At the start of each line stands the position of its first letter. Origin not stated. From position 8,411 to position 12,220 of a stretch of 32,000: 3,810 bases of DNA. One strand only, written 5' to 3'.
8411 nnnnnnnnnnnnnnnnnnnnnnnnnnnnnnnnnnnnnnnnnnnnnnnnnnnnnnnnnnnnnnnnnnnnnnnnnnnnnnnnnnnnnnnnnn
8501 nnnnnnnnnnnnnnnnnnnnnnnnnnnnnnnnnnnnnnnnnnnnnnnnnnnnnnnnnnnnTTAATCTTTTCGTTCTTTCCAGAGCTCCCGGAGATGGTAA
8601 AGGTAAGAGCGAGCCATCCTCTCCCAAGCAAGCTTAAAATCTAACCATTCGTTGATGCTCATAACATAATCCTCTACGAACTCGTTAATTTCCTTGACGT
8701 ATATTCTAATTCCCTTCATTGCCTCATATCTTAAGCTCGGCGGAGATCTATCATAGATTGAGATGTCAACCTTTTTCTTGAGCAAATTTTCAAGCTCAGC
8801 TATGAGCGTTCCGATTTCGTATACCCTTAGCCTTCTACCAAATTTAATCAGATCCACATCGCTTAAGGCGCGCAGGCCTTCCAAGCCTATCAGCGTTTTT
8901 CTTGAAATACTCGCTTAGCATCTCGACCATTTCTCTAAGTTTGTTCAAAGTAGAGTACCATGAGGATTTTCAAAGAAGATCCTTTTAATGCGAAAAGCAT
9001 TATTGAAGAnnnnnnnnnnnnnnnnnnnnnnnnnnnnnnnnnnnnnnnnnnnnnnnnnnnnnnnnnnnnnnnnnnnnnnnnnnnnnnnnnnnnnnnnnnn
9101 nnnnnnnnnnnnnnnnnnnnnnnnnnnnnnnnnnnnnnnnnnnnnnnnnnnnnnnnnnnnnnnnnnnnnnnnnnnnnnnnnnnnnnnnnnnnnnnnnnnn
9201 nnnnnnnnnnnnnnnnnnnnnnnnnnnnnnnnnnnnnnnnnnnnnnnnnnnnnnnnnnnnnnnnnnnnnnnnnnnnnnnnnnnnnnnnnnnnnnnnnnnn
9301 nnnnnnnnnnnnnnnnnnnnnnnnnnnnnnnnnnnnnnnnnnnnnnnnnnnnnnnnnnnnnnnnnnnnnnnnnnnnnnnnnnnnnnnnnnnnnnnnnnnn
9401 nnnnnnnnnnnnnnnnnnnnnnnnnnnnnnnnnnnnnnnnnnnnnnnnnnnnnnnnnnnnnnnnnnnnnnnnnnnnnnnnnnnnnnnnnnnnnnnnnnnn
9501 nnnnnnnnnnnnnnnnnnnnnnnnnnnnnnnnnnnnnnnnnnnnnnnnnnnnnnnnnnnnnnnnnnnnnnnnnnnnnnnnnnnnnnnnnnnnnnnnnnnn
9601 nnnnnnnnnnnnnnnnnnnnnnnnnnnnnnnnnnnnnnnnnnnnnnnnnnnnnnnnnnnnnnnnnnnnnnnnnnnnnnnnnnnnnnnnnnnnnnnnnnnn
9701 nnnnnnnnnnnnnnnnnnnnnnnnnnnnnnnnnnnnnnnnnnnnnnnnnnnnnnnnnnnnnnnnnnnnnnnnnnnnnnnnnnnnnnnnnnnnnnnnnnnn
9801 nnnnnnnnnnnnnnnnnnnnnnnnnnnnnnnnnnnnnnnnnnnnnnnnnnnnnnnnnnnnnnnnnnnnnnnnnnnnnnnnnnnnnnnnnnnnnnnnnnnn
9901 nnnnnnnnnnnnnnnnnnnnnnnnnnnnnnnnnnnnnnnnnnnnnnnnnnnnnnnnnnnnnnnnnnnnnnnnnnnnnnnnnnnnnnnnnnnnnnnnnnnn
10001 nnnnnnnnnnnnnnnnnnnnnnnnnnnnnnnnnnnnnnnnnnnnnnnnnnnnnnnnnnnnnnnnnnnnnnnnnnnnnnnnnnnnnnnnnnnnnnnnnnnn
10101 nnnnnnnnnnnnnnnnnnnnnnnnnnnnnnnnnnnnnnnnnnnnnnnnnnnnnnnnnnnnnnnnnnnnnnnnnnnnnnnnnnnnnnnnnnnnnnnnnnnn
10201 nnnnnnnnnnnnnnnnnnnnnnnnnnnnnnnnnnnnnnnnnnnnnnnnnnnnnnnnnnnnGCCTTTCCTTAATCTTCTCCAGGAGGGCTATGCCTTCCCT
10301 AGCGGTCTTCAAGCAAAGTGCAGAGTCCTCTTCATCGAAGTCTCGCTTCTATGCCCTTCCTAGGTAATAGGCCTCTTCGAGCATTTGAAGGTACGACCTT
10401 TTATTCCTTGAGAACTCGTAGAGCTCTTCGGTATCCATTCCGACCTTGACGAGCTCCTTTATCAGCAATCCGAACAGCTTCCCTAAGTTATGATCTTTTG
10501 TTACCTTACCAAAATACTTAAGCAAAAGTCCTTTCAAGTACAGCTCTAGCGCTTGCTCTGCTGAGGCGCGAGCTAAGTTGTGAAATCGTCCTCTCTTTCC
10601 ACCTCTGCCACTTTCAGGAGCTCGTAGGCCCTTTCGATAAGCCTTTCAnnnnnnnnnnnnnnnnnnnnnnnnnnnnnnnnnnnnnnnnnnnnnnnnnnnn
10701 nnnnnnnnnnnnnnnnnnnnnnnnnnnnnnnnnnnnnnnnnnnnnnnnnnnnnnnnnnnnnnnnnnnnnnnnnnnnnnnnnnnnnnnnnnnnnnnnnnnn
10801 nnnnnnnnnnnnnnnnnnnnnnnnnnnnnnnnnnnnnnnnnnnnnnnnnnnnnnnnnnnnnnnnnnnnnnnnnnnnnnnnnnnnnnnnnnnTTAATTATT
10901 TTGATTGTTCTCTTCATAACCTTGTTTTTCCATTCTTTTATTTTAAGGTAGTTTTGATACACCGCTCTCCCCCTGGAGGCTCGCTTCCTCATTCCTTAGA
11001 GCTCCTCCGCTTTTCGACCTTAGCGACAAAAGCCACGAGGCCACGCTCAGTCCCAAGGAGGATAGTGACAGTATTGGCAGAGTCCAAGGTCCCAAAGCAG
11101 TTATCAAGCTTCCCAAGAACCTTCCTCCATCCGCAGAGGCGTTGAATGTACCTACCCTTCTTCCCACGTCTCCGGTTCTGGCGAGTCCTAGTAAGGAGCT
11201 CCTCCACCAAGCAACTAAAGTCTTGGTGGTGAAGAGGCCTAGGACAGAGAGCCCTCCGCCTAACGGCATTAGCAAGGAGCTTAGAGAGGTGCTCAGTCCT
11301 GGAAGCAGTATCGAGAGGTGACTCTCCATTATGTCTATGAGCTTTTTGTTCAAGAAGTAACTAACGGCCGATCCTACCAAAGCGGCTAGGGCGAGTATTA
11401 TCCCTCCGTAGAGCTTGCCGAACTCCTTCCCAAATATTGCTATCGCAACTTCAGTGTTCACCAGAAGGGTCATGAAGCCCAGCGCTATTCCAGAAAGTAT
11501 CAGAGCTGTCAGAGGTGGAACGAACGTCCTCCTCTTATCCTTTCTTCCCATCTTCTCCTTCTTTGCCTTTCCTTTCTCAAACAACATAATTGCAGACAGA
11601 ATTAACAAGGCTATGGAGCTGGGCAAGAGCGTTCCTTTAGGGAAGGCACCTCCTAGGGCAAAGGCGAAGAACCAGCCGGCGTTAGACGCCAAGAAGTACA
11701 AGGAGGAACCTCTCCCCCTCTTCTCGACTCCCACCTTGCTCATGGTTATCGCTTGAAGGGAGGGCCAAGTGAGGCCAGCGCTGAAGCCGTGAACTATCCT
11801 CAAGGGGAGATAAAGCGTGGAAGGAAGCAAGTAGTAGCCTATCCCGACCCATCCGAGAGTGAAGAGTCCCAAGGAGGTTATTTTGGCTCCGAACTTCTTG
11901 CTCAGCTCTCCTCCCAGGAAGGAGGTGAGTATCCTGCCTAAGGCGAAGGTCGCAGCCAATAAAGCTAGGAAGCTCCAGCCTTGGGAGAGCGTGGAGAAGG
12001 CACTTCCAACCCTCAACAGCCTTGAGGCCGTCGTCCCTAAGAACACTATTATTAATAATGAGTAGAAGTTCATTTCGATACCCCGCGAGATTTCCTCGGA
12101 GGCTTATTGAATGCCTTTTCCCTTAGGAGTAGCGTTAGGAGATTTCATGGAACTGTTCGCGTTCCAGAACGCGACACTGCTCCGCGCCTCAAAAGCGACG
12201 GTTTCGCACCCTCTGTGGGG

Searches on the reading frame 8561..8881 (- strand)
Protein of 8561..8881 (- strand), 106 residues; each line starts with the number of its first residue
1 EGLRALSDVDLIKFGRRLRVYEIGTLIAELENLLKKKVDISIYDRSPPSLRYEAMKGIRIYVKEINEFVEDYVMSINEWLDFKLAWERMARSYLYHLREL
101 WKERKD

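Call 36: search_protein_families(library=pfam, proteins=[window:8561-8881:-], max_evalue=10)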
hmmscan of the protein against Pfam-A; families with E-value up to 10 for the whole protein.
window:8561-8881:- (106 aa): 2 families
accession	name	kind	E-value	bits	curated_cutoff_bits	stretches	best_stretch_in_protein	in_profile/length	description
PF18765.7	Polbeta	-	1.3e-06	28.9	26.9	1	4-64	28-91/93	Polymerase beta, Nucleotidyltransferase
PF05320.17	Pox_RNA_Pol_19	-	0.0029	18.1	25.4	1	13-104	74-163/166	Poxvirus DNA-directed RNA polymerase 19 kDa subunit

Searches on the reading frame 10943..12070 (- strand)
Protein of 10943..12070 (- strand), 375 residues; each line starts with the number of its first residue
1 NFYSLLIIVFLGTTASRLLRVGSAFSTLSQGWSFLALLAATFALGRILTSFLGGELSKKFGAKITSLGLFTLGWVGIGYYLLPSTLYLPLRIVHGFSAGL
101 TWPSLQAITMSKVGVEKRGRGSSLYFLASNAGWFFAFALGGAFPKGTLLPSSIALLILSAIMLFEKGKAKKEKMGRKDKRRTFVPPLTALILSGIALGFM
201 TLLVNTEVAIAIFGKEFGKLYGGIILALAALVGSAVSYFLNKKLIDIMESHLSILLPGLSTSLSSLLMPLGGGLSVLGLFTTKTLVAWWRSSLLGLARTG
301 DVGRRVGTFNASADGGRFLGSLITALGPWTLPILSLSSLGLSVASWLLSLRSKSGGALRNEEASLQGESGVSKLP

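Call 73: search_protein_families(library=pfam, proteins=[window:10943-12070:-], max_evalue=0.00001)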
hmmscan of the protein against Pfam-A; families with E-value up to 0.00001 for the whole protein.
window:10943-12070:- (375 aa): 1 family
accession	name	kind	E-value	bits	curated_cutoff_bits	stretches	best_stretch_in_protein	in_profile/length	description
PF07690.21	MFS_1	-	1.3e-16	60.9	33.4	1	21-320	15-346/347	Major Facilitator Superfamily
